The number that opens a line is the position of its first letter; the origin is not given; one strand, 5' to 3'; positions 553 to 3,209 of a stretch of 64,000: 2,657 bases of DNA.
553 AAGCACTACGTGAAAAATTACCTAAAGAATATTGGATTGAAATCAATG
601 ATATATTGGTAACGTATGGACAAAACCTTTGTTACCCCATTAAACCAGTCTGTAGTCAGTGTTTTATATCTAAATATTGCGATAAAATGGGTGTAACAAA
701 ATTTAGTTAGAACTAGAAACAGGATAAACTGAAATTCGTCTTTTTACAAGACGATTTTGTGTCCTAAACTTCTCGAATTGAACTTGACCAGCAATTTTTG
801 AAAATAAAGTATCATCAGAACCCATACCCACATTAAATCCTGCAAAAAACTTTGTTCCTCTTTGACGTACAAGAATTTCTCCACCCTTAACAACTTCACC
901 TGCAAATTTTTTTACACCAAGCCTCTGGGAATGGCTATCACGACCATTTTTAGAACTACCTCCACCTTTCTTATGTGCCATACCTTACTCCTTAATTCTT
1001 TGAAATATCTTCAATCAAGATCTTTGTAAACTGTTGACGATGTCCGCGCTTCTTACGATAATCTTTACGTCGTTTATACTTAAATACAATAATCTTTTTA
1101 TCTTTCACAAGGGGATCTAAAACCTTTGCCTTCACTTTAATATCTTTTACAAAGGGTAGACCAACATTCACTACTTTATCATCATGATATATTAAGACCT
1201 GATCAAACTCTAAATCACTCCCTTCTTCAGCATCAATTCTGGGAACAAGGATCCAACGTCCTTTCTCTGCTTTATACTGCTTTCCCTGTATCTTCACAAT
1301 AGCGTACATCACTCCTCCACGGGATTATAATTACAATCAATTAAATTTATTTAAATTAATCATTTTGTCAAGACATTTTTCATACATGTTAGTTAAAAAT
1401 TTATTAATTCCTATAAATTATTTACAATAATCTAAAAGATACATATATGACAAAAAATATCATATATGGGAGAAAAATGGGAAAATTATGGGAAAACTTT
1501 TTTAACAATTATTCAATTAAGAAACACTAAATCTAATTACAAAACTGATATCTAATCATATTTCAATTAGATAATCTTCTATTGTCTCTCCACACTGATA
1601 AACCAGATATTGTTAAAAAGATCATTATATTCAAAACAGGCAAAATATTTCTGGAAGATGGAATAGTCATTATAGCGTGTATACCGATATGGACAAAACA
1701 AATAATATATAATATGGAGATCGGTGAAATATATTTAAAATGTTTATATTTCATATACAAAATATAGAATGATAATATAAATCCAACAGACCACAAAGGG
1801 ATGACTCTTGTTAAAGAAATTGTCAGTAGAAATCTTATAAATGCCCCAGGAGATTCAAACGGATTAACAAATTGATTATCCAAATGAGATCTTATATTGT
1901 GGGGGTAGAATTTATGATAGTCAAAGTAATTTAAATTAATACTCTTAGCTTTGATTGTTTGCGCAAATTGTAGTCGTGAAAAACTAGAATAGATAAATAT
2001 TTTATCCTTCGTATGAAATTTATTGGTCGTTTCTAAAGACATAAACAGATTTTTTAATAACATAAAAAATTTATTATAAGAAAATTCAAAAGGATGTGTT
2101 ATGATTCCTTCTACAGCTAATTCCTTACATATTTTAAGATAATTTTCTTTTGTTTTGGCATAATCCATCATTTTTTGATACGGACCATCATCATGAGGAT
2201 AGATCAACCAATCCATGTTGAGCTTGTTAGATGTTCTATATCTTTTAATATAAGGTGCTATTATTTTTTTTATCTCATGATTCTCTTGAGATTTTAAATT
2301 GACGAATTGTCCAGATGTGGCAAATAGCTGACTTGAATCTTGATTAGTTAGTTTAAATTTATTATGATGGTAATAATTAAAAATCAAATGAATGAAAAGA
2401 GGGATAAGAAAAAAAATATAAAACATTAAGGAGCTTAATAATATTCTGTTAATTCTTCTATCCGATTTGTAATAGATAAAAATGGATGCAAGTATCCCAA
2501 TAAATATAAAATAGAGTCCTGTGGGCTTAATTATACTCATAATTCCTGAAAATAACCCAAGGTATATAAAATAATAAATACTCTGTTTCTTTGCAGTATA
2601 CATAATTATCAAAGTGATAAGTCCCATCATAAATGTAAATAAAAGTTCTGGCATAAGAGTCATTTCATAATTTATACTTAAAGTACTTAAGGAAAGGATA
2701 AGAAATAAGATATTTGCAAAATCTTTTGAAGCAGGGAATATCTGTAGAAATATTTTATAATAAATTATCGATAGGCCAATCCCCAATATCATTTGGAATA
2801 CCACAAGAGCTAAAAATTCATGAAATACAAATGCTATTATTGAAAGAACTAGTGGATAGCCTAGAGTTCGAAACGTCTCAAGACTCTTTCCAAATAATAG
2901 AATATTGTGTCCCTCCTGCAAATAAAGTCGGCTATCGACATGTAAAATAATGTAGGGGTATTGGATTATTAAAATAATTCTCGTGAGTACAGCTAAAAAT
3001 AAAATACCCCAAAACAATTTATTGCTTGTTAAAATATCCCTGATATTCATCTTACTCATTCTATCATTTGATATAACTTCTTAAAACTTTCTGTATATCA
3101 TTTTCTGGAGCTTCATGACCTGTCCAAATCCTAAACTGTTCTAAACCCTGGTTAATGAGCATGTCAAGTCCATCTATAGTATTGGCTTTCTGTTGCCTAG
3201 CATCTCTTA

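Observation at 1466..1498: Phased triple repeat (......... at an exact 11-bp period) upstream of rplU-rpmA; the same element recurs 50 kb away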

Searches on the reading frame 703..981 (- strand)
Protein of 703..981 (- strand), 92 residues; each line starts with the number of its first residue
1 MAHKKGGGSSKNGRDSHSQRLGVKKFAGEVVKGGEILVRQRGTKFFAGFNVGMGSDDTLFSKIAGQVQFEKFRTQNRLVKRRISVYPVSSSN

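Call 10: find_encoding_contigs(protein=window:703-981:-, flank=10000, max_places=10)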
Protein window:703-981:- (92 aa): 3 contigs read that carry it; 2 places shown.
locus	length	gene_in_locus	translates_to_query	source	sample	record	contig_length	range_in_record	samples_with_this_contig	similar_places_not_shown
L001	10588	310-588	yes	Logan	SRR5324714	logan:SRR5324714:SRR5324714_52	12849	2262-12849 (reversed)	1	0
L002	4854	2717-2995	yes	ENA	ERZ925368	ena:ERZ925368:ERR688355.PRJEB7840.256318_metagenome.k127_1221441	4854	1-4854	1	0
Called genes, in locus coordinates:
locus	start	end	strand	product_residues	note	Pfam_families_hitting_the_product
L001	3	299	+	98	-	?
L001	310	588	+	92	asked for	PF01016:Ribosomal_L27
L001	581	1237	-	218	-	PF00730:HhH-GPD, PF00633:HHH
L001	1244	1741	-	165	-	PF02559:CarD_TRCF_RID, PF21095:CarD_C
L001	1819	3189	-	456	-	PF00696:AA_kinase, PF22468:ACT_9 (weak), PF13840:ACT_7, PF01842:ACT (weak), PF22468:ACT_9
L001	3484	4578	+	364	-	PF01790:LGT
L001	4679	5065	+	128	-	-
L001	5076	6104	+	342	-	PF03687:UPF0164 (weak)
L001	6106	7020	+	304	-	PF00753:Lactamase_B, PF23023:Anti-Pycsar_Apyc1 (weak)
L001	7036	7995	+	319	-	PF19293:CdaA_N (weak), PF02457:DAC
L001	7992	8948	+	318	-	PF07949:YbbR (weak)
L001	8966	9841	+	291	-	PF09986:DUF2225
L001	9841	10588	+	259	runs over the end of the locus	PF01416:PseudoU_synth_1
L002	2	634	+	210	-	?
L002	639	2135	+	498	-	-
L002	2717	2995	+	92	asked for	PF01016:Ribosomal_L27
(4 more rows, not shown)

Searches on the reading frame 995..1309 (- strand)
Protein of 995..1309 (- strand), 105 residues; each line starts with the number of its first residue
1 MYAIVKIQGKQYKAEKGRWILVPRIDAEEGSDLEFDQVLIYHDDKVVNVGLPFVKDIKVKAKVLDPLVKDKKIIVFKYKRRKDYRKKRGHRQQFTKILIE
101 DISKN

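Call 24: find_homologous_proteins(query=window:995-1309:-, max_evalue=1e-10)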
Query seq(105 aa) (105 aa): 1547 proteins with E <= 1e-10 among 1578 candidates; the best 120 are listed.
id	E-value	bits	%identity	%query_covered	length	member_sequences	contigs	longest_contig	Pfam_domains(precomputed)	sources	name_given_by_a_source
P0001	2.5e-60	219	100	100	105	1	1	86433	PF00829.27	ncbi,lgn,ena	-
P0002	4.5e-46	173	73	100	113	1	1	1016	PF00829.27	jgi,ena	-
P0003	2.2e-37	145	65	100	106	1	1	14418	PF00829.27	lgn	-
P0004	3.4e-33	132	59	97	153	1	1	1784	PF00829.27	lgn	-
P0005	5.2e-30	121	59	98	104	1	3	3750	PF00829.27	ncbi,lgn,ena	-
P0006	1.2e-29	120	57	100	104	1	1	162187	PF00829.27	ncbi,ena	-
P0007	3.1e-29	119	65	97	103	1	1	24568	PF00829.27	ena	-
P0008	1.3e-28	117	52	99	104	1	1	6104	PF00829.27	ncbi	-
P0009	1.6e-28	117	57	97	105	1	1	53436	PF00829.27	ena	-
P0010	3.9e-28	115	57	97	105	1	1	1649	PF00829.27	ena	-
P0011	5.0e-28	115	62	97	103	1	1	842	PF00829.27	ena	-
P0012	6.5e-28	115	61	97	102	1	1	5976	PF00829.27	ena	-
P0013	9.7e-28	114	61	97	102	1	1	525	PF00829.27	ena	-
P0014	9.9e-28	114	56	98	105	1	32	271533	PF00829.27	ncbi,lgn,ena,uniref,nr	ncbi:50S ribosomal protein L21 [Prevotella brunnea]|uniref:Large ribosomal subunit protein bL21 n=1 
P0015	1.1e-27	114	55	98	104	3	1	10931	PF00829.27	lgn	-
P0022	2.2e-27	113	57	98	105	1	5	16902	PF00829.27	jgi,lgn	jgi:large subunit ribosomal protein L21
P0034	6.8e-27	111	59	97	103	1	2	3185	PF00829.27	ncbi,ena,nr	ncbi:MAG: 50S ribosomal protein L21 [Ekhidna sp.]|nr:50S ribosomal protein L21 [Ekhidna sp.]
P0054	1.2e-26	111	54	97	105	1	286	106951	PF00829.27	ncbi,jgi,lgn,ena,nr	ncbi:MAG: 50S ribosomal protein L21 [Prevotella sp.]|jgi:large subunit ribosomal protein L21|nr:50S 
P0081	2.6e-26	109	59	97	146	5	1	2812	PF00829.27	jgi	jgi:large subunit ribosomal protein L21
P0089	3.6e-26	109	57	100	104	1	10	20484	PF00829.27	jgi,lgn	jgi:large subunit ribosomal protein L21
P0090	3.9e-26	109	52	98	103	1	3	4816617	PF00829.27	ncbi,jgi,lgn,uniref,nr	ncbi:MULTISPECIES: 50S ribosomal protein L21 [Mongoliitalea]|jgi:large subunit ribosomal protein L21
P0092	3.9e-26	109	55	97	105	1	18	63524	PF00829.27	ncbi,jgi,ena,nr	ncbi:MAG: 50S ribosomal protein L21 [Prevotella sp.]|nr:50S ribosomal protein L21 [Prevotella sp.] M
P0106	4.8e-26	109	52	97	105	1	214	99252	PF00829.27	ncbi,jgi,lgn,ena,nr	ncbi:MAG: 50S ribosomal protein L21 [Prevotella sp.]|nr:50S ribosomal protein L21 [Prevotella sp.] M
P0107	5.2e-26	109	51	100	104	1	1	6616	PF00829.27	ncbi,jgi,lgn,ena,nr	ncbi:MAG TPA: 50S ribosomal protein L21 [Spirochaetia bacterium]|nr:50S ribosomal protein L21 [Spiro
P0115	6.5e-26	108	53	98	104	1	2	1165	PF00829.27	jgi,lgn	jgi:large subunit ribosomal protein L21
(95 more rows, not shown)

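Call 25: find_encoding_contigs(protein=P0001, flank=10000, max_places=4)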
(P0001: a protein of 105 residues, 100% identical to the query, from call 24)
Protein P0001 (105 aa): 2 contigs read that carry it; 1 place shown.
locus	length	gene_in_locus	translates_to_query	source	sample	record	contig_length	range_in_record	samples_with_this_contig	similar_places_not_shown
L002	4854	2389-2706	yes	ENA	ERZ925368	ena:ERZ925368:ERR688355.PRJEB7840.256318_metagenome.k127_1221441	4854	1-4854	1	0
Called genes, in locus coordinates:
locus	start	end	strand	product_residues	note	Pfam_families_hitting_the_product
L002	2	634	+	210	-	?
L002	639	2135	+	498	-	-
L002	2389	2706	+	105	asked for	PF00829:Ribosomal_L21p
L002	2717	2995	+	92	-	PF01016:Ribosomal_L27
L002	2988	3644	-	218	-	PF00730:HhH-GPD, PF00633:HHH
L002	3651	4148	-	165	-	PF02559:CarD_TRCF_RID, PF21095:CarD_C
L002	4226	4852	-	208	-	?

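Call 26: find_encoding_contigs(protein=P0003, flank=10000, max_places=3)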
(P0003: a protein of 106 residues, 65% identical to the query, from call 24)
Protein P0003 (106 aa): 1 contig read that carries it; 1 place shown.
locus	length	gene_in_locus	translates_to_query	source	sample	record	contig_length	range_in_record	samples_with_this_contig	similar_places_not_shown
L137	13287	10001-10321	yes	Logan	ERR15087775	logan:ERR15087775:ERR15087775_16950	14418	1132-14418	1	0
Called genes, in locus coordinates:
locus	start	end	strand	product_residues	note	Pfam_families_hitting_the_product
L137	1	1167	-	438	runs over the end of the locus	PF00919:UPF0004, PF04055:Radical_SAM, PF01938:TRAM (faint)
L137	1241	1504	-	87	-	-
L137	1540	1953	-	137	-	PF02547:Queuosine_synth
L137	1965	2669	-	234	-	PF02547:Queuosine_synth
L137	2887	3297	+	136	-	PF00293:NUDIX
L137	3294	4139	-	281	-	-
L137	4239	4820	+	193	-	PF12836:HHH_3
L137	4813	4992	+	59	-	PF21748:UPF0150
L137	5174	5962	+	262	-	-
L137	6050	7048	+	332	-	-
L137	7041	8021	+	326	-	-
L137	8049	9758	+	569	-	PF21581:SCD (faint), PF02985:HEAT (faint), PF13513:HEAT_EZ (faint), PF13646:HEAT_2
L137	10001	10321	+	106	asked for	PF00829:Ribosomal_L21p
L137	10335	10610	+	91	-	PF01016:Ribosomal_L27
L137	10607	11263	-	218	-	PF00730:HhH-GPD, PF00633:HHH (weak)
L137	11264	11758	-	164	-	PF02559:CarD_TRCF_RID, PF21095:CarD_C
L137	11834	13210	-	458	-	PF00696:AA_kinase, PF01842:ACT (faint), PF22468:ACT_9 (weak), PF13840:ACT_7, PF22468:ACT_9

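Call 27: find_encoding_contigs(protein=P0002, flank=10000, max_places=3)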
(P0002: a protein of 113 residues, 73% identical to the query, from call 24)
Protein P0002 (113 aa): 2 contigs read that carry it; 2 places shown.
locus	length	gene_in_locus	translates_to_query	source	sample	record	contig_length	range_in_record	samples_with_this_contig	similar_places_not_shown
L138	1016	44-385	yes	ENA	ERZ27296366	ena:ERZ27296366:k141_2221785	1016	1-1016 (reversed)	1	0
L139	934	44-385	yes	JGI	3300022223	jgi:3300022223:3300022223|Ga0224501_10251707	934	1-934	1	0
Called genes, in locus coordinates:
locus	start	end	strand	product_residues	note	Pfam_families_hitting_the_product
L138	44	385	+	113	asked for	PF00829:Ribosomal_L21p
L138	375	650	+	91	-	PF01016:Ribosomal_L27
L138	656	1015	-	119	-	?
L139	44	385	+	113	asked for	PF00829:Ribosomal_L21p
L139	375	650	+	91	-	PF01016:Ribosomal_L27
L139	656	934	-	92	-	?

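Call 74: find_encoding_contigs(protein=P0007, flank=10000, max_places=3)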
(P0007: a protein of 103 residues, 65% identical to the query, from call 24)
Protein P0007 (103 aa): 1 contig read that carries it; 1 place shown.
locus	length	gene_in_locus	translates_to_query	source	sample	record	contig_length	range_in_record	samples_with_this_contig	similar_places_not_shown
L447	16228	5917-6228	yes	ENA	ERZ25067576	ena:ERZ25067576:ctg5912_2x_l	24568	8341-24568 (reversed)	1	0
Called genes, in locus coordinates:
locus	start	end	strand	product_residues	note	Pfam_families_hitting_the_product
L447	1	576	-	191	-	PF02545:Maf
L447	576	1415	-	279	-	PF13478:XdhC_C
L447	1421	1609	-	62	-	PF02625:XdhC_CoxI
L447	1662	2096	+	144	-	-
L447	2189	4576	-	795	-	PF03477:ATP-cone, PF00317:Ribonuc_red_lgN, PF02867:Ribonuc_red_lgC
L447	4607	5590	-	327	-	PF00268:Ribonuc_red_sm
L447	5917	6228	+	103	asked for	PF00829:Ribosomal_L21p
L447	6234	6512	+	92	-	PF01016:Ribosomal_L27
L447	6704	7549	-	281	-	PF01168:Ala_racemase_N, PF00842:Ala_racemase_C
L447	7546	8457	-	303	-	PF01168:Ala_racemase_N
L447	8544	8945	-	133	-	PF08245:Mur_ligase_M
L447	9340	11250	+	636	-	-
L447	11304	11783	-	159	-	PF03061:4HBT (weak)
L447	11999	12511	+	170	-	PF00132:Hexapep, PF14602:Hexapep_2 (faint), PF25084:LbH_EIF2B, PF25087:GMPPB_C (weak), PF00132:Hexapep (weak)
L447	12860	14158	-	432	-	PF05221:AdoHcyase, PF02826:2-Hacid_dh_C, PF00670:AdoHcyase_NAD, PF07991:KARI_N (weak)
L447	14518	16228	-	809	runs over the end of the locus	-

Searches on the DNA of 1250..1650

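Call 51: search_rna_families(source=window, start=1250, end=1650, threshold=evalue, max_evalue=5)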
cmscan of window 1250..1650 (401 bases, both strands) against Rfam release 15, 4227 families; matches with E-value up to 5: 3.
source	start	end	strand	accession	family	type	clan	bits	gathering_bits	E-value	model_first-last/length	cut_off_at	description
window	1301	1390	-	RF00358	snoZ101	Gene; snRNA; snoRNA; CD-box;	CL00057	20.1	44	0.48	1-96/96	no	Small nucleolar RNA Z101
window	1566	1637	-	RF01191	SNORD121A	Gene; snRNA; snoRNA; CD-box;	-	17.4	44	1.9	1-82/82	no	Small nucleolar RNA SNORD121A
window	1575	1594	-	RF01111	SBWMV2_UPD-PKk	Cis-reg;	-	16.1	35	1.9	1-21/21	no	Pseudoknot of upstream pseudoknot domain (UPD) of the 3'UTR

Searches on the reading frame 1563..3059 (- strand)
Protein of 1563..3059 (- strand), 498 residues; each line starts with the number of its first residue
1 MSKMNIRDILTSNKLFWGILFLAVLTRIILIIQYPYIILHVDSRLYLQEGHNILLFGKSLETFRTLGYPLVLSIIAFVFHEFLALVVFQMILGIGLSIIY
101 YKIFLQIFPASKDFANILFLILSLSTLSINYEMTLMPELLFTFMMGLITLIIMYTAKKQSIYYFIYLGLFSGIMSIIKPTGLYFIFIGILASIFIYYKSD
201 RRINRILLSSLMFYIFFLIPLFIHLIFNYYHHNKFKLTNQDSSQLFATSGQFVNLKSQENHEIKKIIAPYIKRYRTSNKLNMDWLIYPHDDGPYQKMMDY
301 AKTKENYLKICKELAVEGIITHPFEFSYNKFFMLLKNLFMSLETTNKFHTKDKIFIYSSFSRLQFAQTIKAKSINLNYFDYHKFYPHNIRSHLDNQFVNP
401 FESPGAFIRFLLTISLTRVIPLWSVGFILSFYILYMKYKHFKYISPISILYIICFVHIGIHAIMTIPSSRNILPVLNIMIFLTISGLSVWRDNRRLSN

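Call 62: search_protein_families(library=pfam, proteins=[window:1563-3059:-], max_evalue=0.01)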
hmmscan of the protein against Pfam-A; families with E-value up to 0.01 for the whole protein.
window:1563-3059:- (498 aa): 1 family
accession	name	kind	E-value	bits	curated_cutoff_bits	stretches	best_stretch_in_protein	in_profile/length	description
PF13231.12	PMT_2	-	0.0019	18.9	26.1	1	71-219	9-152/160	Dolichyl-phosphate-mannose-protein mannosyltransferase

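Call 78: find_homologous_proteins(query=window:1563-3059:-, max_evalue=1e-10)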
Query window:1563-3059:- (498 aa): 1 proteins with E <= 1e-10 among 8000 candidates.
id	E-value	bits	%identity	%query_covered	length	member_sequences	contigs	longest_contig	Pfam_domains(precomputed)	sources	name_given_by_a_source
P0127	3.1e-88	315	38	96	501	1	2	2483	PF13231.13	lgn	-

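Call 79: find_encoding_contigs(protein=P0127, flank=10000, max_places=4)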
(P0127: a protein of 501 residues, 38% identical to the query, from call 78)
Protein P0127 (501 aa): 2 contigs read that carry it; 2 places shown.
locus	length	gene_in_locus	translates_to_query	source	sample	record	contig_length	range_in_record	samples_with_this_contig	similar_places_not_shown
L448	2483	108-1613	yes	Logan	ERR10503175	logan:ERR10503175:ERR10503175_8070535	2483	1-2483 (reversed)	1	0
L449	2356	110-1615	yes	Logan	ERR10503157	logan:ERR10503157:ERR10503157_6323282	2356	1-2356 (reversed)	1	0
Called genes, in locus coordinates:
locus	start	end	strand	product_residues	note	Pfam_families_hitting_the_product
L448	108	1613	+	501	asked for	PF13231:PMT_2 (weak)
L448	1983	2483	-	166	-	?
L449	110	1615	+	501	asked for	PF13231:PMT_2 (weak)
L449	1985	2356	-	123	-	?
